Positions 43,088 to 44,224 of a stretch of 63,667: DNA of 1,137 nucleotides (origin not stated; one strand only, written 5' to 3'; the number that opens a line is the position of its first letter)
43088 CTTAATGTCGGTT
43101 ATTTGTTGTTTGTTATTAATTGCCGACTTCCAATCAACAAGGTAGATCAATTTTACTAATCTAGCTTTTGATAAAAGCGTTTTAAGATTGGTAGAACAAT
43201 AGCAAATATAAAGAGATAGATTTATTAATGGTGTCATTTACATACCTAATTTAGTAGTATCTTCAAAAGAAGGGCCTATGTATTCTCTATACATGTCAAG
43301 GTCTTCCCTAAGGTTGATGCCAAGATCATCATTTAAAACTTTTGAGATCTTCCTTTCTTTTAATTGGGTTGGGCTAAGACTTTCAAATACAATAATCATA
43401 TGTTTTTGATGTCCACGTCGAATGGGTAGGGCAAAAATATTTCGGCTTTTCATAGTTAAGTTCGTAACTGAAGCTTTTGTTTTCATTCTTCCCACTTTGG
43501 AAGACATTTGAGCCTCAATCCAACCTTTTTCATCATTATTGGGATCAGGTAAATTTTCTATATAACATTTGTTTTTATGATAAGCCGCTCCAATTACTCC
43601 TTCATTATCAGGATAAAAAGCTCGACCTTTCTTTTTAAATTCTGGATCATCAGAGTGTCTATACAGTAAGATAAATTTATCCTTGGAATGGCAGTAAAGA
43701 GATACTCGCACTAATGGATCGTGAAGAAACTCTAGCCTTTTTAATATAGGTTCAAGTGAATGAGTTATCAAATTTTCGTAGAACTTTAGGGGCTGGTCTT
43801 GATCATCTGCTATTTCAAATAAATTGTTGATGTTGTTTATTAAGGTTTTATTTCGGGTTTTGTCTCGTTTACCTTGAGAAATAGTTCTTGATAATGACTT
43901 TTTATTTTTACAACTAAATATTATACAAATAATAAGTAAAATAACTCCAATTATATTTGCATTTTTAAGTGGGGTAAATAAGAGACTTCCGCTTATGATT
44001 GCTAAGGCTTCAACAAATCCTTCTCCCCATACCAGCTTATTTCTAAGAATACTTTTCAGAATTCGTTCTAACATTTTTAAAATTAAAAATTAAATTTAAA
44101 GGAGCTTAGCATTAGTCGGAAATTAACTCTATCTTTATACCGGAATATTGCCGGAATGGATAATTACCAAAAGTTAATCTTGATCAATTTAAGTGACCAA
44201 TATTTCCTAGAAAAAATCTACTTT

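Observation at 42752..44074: Translationally coupled 2TM-GAF-like protein plus Panacea (DUF4065) protein: candidate new PanAT-type toxin-antitoxin/defence pair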

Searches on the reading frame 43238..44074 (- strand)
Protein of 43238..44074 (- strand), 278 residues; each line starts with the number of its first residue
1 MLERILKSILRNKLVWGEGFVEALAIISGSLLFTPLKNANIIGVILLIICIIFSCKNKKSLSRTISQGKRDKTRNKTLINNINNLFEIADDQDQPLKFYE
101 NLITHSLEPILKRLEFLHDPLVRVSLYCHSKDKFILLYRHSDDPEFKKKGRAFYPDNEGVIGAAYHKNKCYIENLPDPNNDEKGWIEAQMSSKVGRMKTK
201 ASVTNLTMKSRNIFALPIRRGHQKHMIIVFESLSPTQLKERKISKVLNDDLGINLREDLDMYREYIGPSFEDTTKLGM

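Call 4: search_protein_families(library=pfam, proteins=[window:43238-44074:-], max_evalue=10)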
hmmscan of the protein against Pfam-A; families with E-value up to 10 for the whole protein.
window:43238-44074:- (278 aa): 0 families

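Call 5: search_protein_families(library=padloc, proteins=[window:43238-44074:-], max_evalue=10)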
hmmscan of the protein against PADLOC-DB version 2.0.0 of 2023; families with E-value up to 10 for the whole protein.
window:43238-44074:- (278 aa): 0 families

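Call 6: search_protein_families(library=ncbifam, proteins=[window:43238-44074:-], max_evalue=10)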
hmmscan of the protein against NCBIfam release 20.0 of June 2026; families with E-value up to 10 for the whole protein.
window:43238-44074:- (278 aa): 1 family
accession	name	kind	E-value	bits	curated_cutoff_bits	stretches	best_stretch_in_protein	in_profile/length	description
NF033729.0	borfam54_2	equivalog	0.014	15.1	30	1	39-115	11-85/226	complement regulator-acquiring protein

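Call 7: find_homologous_proteins(query=window:43238-44074:-, max_evalue=0.01)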
Query window:43238-44074:- (278 aa): 5 proteins with E <= 0.01 among 1290 candidates.
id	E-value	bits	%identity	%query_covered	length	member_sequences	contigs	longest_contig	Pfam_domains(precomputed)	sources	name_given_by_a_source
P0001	2.5e-182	622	100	100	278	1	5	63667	-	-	-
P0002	6.3e-83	296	51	100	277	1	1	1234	-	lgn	-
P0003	3.4e-73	265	57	77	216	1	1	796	-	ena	-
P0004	6.2e-58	215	47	85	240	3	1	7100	-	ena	-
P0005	3.7e-56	209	43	100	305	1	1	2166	-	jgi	jgi:hypothetical protein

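Call 10: find_encoding_contigs(protein=P0004, flank=10000)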
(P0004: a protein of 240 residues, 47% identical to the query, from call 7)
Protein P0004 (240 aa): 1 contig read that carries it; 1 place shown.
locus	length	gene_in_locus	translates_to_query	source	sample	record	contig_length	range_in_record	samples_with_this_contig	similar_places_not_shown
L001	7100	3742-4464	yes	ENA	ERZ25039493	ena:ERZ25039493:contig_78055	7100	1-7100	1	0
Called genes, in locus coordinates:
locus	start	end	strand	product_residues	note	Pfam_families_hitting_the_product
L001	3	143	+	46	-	?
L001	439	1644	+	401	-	PF14690:Zn_ribbon_ISL3 (weak), PF01610:DDE_Tnp_ISL3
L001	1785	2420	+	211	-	-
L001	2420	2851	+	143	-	-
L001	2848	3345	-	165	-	-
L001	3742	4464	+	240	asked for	-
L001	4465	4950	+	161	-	PF13274:SocA_Panacea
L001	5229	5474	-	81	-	-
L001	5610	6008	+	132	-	-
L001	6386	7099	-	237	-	?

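Call 11: find_encoding_contigs(protein=P0005, flank=10000)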
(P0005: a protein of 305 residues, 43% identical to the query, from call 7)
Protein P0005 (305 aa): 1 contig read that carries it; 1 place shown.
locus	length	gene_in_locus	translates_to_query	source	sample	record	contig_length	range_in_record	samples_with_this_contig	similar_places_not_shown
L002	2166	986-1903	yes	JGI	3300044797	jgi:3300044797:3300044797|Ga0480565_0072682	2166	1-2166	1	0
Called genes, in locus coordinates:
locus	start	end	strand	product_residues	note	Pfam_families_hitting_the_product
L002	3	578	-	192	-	?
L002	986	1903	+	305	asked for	-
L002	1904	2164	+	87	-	?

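Call 12: find_encoding_contigs(protein=P0002, flank=10000)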
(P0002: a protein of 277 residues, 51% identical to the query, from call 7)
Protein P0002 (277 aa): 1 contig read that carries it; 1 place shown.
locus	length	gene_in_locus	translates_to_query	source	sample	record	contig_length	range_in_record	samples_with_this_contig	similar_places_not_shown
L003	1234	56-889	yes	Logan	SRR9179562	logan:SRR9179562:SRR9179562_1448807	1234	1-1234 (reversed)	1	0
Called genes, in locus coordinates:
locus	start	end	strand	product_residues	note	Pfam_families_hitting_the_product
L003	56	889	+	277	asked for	-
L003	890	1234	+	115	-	?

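Call 17: search_solved_structures(query=A1, max_evalue=10)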
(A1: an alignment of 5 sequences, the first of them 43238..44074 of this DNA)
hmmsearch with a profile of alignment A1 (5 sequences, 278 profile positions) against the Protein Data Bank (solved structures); distinct sequences matched with E-value up to 10: 2.
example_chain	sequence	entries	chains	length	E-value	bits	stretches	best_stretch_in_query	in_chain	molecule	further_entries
7u8o_T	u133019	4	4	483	0.43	12.8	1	25-117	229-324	V-type proton ATPase subunit H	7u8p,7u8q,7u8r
7rkc_A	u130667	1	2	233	0.6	12.4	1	33-110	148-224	D_3_633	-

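Call 21: find_related_loci(query=A1, collection=genome_contigs, flank=8000)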
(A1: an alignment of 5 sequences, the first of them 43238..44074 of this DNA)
Query A1 (278 aa) in genome_contigs; peptide patterns used: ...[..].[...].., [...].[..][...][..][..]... (x = any residue, [..] = any of these).
338 stretches matched a pattern, but none encodes a relative of the query by tblastn (E <= 1e-3).

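Call 24: predict_structure(alignment_id=A1)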
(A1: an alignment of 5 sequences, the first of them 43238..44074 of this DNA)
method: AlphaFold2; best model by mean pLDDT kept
length: 278 residues; sequences in the alignment: 5
mean_pLDDT: 74.6   pTM: 0.65
mean pLDDT of the five models: 74.6, 73.5, 70.6, 68.5, 67.5
residues with pLDDT >= 90: 35; 70-90: 153; 50-70: 62; < 50: 28
segments of 3 or more residues with pLDDT < 50: 1-16, 268-278
pLDDT, mean of each block of 10 residues (from residue 1): 38 50 68 73 73 67 54 64 69 76 90 90 87 82 74 79 89 88 91 84 77 86 80 84 88 84 62 35
secondary structure, 60 per line:
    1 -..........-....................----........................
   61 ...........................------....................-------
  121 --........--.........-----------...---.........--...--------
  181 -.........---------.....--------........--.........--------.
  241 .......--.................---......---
elements in order: H2-11 H13-32 H37-87 H94-113 E123-130 E133-141 E153-155 H159-167 E170-172 H182-190 H200-204 E213-220 E223-231 H240-247 H250-266 H270-275

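Call 29: fold_search(model_id=the predicted structure, library=pdb)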
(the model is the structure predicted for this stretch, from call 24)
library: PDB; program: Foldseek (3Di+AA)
matches with E <= 10: 662; with E <= 0.001: 79
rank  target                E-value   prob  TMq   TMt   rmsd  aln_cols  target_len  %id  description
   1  5w10_D                9.4e-06  1.00  0.32  0.48  12.2       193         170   20  Lcd1 GAF domain in complex with cAMP ligand (released 2017-06-28)
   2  1ykd_A                1.0e-05  1.00  0.34  0.26   9.9       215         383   15  Crystal Structure of the Tandem GAF Domains from a Cyanobacterial Adenylyl Cyclase: Novel Modes of Ligand-Binding and  (released 2005-02-22)
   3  5w10_C                2.1e-05  1.00  0.32  0.48  12.2       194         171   20  Lcd1 GAF domain in complex with cAMP ligand (released 2017-06-28)
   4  1mc0                  2.5e-05  1.00  0.38  0.32  20.2       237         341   13  Regulatory Segment of Mouse 3',5'-Cyclic Nucleotide Phosphodiesterase 2A, Containing the GAF A and GAF B Domains (released 2002-10-02)
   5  1ykd_B                2.8e-05  1.00  0.32  0.25  10.0       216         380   15  Crystal Structure of the Tandem GAF Domains from a Cyanobacterial Adenylyl Cyclase: Novel Modes of Ligand-Binding and  (released 2005-02-22)
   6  9cxh_A                3.1e-05  1.00  0.38  0.15   6.2       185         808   17  Structure of PDE6C in complex with the rod inhibitory p gamma subunit in the presence of cGMP (released 2024-12-18)
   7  4g3v_A                3.5e-05  1.00  0.31  0.47   8.9       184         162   14  Crystal structure of A. Aeolicus nlh2 gaf domain in an inactive state (released 2013-05-29)
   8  5w10_B                4.6e-05  1.00  0.34  0.51  11.7       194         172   18  Lcd1 GAF domain in complex with cAMP ligand (released 2017-06-28)
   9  9cxg_A                5.8e-05  1.00  0.37  0.15   5.7       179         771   16  Structure of PDE6C in complex with inhibitory cone p gamma in the presence of cGMP (released 2024-12-18)
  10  3dba_A                6.9e-05  1.00  0.34  0.51   7.4       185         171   16  Crystal structure of the cGMP-bound GAF a domain from the photoreceptor phosphodiesterase 6C (released 2008-07-01)
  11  9cxh_B                7.3e-05  1.00  0.38  0.15   9.1       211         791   16  Structure of PDE6C in complex with the rod inhibitory p gamma subunit in the presence of cGMP (released 2024-12-18)
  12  4mcw_B                7.3e-05  1.00  0.32  0.26  10.5       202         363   14  Crystal structure of a HD-GYP domain (a cyclic-di-GMP phosphodiesterase) containing a tri-nuclear metal centre (released 2014-02-19)
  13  9cxi_B                9.6e-05  1.00  0.37  0.15   9.1       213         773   16  Structure of PDE6C in complex with the rod inhibitory p gamma subunit in the absence of added cGMP (released 2024-12-18)
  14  5w10_A                9.6e-05  1.00  0.34  0.51  11.3       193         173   18  Lcd1 GAF domain in complex with cAMP ligand (released 2017-06-28)
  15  5whm_B                1.2e-04  1.00  0.29  0.30  11.7       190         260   13  Crystal Structure of IclR Family Transcriptional Regulator from Brucella abortus (released 2017-08-23)
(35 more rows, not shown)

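Call 30: search_protein_representatives(alignment_id=A1)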
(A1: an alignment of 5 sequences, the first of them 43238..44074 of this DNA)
Query: 5 sequences, 278 profile positions. Proteins with E-value up to 0.001 (for the whole library): 1262; up to 1e-10: 552; up to 1e-30: 8. The best 150 are listed.
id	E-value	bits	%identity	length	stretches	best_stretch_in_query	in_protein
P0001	5.9e-144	494.7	-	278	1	1-278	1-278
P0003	1.4e-112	391.8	-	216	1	65-278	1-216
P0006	2.0e-109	381.4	-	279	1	3-278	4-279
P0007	6.0e-94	330.6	-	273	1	2-278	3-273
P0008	9.3e-42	159.4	-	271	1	4-277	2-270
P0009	1.4e-38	149.0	-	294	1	42-274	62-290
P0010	9.9e-34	133.1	-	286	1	3-277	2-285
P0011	7.3e-32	126.9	-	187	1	109-277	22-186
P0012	3.1e-30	121.6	-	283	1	52-275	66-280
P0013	5.8e-30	120.7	-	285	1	61-275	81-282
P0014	1.4e-27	112.9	-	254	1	116-275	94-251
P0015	1.5e-27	112.8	-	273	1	70-275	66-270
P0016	3.5e-27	111.6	-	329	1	72-244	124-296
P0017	4.3e-27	111.3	-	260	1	91-264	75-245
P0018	6.1e-27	110.8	-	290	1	111-277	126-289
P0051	2.0e-22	96.0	-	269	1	76-263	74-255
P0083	1.1e-20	90.3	-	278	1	38-256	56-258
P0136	4.4e-18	81.7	-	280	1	77-248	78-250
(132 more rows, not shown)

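Call 32: search_protein_families(library=pfam, alignment_id=A2, max_evalue=0.01)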
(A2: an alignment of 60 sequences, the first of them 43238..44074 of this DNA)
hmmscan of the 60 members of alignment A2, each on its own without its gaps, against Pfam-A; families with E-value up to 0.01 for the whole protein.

A. member 1, window:43238-44074:- (278 aa): 0 families

B. families by the number of members that match (of 60 scanned): 15 families
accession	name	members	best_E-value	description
PF01590.32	GAF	2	0.0024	GAF domain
PF16808.10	PKcGMP_CC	1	4.4e-05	Coiled-coil N-terminus of cGMP-dependent protein kinase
PF13185.12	GAF_2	1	0.00014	GAF domain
PF12329.13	TMF_DNA_bd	1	0.00034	TATA element modulatory factor 1 DNA binding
PF14163.11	SieB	1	0.00083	Super-infection exclusion protein B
PF07690.21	MFS_1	1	0.0011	Major Facilitator Superfamily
PF23933.1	DUF7269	1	0.0025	Family of unknown function (DUF7269)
PF25785.1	TPR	1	0.0036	Nucleoprotein TPR-like domain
PF18709.6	DLP_helical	1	0.0044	Dynamin-like helical domain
PF18169.6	SLATT_6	1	0.0065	SMODS and SLOG-associating 2TM effector domain 6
PF10883.13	DUF2681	1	0.0074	Protein of unknown function (DUF2681)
PF14325.12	DUF4383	1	0.0087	Domain of unknown function (DUF4383)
PF21889.1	TPR1-like_2nd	1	0.0087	TPR1-like, CTLH-containing domain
PF04977.20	DivIC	1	0.0088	Septum formation initiator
PF20733.2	LRIM1_dimer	1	0.0088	Dimerization domain in LRIM1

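Call 33: search_protein_families(library=padloc, alignment_id=A2, max_evalue=0.01)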
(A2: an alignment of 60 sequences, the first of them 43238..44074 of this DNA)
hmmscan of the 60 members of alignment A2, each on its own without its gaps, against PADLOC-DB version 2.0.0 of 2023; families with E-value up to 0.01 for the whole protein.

A. member 1, window:43238-44074:- (278 aa): 0 families

B. families by the number of members that match (of 60 scanned): 9 families
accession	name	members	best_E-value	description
PDLC01467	Cas13a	1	0.0013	CAS-VI-A; effector__SPE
PDLC00609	ZorB1|ZorB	1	0.0016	MotB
PDLC01215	Cas11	1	0.0022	CAS-III-B; effector_SS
PDLC02363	PycTM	1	0.0042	-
PDLC02750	PbeC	1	0.0053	PbeC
PDLC03841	LeoBC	1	0.0064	-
PDLC02094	Cas5b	1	0.0066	-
PDLC01563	Cas8b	1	0.0086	CAS-I-B; effector_LS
PDLC02190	DUF3780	1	0.0097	-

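Call 34: search_solved_structures(query=A2, max_evalue=1)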
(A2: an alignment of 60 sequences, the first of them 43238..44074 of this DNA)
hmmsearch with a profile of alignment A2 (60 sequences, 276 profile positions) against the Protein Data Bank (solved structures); distinct sequences matched with E-value up to 1: 18.
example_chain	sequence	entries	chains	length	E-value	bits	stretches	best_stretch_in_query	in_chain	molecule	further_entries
6m6z_A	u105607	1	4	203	0.029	17.1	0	49-107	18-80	TMH4C4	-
4etp_B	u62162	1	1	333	0.098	15.3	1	72-119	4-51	Spindle pole body-associated protein VIK1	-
8eat_B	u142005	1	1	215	0.13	15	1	6-86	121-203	Vacuolar ATPase assembly integral membrane protein VPH2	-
8rvn_F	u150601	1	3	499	0.19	14.4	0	50-119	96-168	Fusion glycoprotein F0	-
6t3f_F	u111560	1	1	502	0.19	14.4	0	50-119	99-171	Fusion glycoprotein F0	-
7qhm_J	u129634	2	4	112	0.21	14.3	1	6-76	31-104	Hypothetical membrane protein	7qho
5j0j_A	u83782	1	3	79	0.31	13.7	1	67-125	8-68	designed protein 2L6HC3_6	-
9cin_A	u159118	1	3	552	0.38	13.4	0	51-113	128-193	Fusion glycoprotein F0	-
4zry_B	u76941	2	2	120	0.47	13.1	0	70-110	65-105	Keratin, type II cytoskeletal 1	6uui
2x43_S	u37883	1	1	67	0.67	12.6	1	73-128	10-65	SHERP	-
9iqv_B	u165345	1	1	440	0.76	12.4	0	36-112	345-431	Alpha-1A adrenergic receptor,Soluble cytochrome b562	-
8oyw_A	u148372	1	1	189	0.78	12.4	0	4-103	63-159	De novo designed soluble Rhomboid protease-like protein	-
4r4m_A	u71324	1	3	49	0.79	12.4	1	67-99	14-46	cGMP-dependent protein kinase 1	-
9iqs_B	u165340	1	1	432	0.82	12.3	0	35-112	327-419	Muscarinic acetylcholine receptor M4,Soluble cytochrome b562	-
1w88_A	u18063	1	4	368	0.89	12.2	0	68-132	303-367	PYRUVATE DEHYDROGENASE E1 COMPONENT, ALPHA SUBUNIT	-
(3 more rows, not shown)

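Call 36: find_homologous_proteins(query=A2, max_evalue=0.00001)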
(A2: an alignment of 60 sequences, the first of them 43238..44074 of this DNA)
Query A2 (60 sequences) (278 aa, profile of the alignment): 11 proteins with E <= 0.00001 among 7927 candidates.
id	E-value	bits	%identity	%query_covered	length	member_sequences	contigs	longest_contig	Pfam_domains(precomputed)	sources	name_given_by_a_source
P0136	5.0e-69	251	31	83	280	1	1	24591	-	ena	-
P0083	1.9e-66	242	27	75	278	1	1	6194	-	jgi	jgi:hypothetical protein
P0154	3.4e-61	225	46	99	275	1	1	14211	-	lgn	-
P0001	5.8e-61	224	100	100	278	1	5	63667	-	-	-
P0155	6.2e-59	218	45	99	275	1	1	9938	-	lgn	-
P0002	3.7e-58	215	51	100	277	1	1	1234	-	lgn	-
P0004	4.5e-56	208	47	85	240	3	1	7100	-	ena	-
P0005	6.5e-53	198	43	100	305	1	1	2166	-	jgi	jgi:hypothetical protein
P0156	1.5e-50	190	29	52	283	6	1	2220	-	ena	-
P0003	5.2e-48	182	57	77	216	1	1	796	-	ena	-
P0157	5.3e-42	162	34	40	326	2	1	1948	-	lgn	-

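Call 37: find_encoding_contigs(protein=P0154, flank=8000)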
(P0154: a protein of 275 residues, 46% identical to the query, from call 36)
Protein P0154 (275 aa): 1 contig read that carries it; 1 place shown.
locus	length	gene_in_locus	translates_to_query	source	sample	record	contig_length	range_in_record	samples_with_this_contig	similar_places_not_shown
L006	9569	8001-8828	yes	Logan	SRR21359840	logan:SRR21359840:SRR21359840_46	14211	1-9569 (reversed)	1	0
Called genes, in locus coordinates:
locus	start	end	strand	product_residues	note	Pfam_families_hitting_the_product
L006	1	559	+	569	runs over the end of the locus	PF00270:DEAD, PF04851:ResIII, PF00271:Helicase_C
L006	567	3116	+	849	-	PF22763:NrS1-1_pol-like_HBD, PF19263:DUF5906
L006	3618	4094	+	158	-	-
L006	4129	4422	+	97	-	-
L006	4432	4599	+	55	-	-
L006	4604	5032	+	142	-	PF16677:GP3_package (weak)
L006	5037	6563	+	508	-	-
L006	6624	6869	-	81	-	-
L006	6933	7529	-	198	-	-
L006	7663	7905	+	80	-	PF13560:HTH_31, PF01381:HTH_3, PF13443:HTH_26 (weak)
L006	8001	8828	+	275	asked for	-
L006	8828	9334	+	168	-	PF13274:SocA_Panacea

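Call 38: find_encoding_contigs(protein=P0155, flank=8000)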
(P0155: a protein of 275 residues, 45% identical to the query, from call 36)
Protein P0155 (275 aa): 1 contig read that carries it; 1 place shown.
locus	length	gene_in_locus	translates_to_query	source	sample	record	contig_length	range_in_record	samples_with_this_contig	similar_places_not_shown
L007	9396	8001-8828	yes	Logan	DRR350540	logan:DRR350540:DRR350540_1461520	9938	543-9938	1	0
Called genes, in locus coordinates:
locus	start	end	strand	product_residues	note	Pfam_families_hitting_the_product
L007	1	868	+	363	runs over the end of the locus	PF00589:Phage_integrase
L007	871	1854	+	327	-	-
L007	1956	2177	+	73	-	-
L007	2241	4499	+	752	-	PF06048:DUF927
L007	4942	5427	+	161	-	-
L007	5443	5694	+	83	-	-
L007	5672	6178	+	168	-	-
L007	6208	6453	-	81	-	PF13560:HTH_31, PF01381:HTH_3, PF13443:HTH_26 (weak)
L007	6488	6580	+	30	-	-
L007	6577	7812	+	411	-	-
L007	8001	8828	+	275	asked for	-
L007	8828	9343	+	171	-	PF13274:SocA_Panacea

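Call 39: find_encoding_contigs(protein=P0136, flank=8000)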
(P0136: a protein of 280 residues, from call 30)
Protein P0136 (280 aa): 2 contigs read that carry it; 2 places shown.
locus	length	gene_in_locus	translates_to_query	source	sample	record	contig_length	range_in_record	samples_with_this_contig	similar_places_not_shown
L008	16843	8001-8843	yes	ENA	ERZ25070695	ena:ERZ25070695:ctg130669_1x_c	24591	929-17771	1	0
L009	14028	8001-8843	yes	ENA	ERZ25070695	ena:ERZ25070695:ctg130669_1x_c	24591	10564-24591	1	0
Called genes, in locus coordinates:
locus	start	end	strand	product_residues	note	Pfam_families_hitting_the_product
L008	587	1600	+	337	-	PF01609:DDE_Tnp_1 (weak)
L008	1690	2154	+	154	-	PF00589:Phage_integrase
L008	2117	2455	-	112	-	-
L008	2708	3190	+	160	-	PF20464:MmeI_N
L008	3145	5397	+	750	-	PF20465:MmeI_hel, PF20473:MmeI_Mtase, PF02384:N6_Mtase, PF07669:Eco57I, PF20466:MmeI_TRD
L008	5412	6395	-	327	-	PF01446:Rep_1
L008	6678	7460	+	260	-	PF14337:Abi_alpha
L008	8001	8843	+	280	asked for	-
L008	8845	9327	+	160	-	PF13274:SocA_Panacea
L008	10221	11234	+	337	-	PF01609:DDE_Tnp_1 (weak)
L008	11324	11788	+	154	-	PF00589:Phage_integrase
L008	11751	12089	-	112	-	-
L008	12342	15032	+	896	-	PF20464:MmeI_N, PF20465:MmeI_hel, PF02384:N6_Mtase, PF20473:MmeI_Mtase, PF07669:Eco57I, PF20466:MmeI_TRD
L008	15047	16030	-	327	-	PF01446:Rep_1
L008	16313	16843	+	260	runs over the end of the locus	PF14337:Abi_alpha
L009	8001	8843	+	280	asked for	-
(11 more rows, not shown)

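Call 40: find_encoding_contigs(protein=P0083, flank=8000)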
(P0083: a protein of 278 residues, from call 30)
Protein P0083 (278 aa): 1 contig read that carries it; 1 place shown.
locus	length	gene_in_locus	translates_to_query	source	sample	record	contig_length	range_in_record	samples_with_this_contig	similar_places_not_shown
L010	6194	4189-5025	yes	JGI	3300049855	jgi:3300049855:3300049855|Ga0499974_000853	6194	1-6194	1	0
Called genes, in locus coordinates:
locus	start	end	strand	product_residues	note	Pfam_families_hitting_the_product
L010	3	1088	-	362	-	?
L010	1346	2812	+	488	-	PF01935:DUF87 (weak), PF04851:ResIII (faint), PF05872:HerA_C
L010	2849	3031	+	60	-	-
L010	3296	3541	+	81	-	-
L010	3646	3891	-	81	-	PF04221:RelB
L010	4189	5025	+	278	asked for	-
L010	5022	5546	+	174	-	PF13274:SocA_Panacea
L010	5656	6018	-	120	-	PF00076:RRM_1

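Call 63: list_cluster_members(proteins=[P0208, window:43238-44074:-, window:42752-43237:-])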
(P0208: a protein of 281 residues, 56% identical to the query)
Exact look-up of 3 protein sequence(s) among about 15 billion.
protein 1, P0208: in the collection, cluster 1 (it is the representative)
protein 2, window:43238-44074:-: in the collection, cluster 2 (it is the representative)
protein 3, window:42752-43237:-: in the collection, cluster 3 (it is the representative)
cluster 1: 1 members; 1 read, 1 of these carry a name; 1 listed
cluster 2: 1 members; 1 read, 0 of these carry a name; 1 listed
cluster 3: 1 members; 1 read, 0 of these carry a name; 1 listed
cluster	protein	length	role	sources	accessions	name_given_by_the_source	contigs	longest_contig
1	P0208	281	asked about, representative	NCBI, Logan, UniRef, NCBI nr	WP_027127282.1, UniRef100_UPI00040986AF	hypothetical protein [Gelidibacter mesophilus] | hypothetical protein n=1 Tax=Gelidibacter mesophilus TaxID=169050 RepID=UPI00040986AF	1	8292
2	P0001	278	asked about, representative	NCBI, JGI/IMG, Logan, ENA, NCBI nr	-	-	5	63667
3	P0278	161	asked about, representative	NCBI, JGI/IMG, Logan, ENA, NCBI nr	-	-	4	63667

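Call 73: search_dna_similar(query=window:43238-44074:-, collection=plasmids, mode=protein, max_evalue=0.001, max_rows=25)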
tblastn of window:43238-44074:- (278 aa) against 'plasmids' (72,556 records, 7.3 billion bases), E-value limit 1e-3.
No match.

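Call 74: search_dna_similar(query=window:43238-44074:-, collection=phages, mode=protein, max_evalue=0.001, max_rows=25)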
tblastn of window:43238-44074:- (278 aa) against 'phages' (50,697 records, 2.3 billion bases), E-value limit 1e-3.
No match.

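Call 75: search_dna_similar(query=P0051, collection=plasmids, mode=protein, max_evalue=0.00001, max_rows=15)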
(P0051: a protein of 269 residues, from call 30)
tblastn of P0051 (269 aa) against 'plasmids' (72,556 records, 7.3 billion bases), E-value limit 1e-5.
Records with a match: 1; places in all: 1; records where one place covers at least 80% of the query: 0.
Best place of each record, by identity: <60% 1.
By first word of the organism name: Vibrio 1.
By predicted mobility (MOB-suite, as given by PLSDB): conjugative 1.
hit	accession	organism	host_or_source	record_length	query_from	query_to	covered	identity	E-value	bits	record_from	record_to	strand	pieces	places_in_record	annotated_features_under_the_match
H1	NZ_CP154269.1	Vibrio harveyi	large yellow croaker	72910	118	269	57%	35.0%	1e-16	87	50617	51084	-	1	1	hypothetical protein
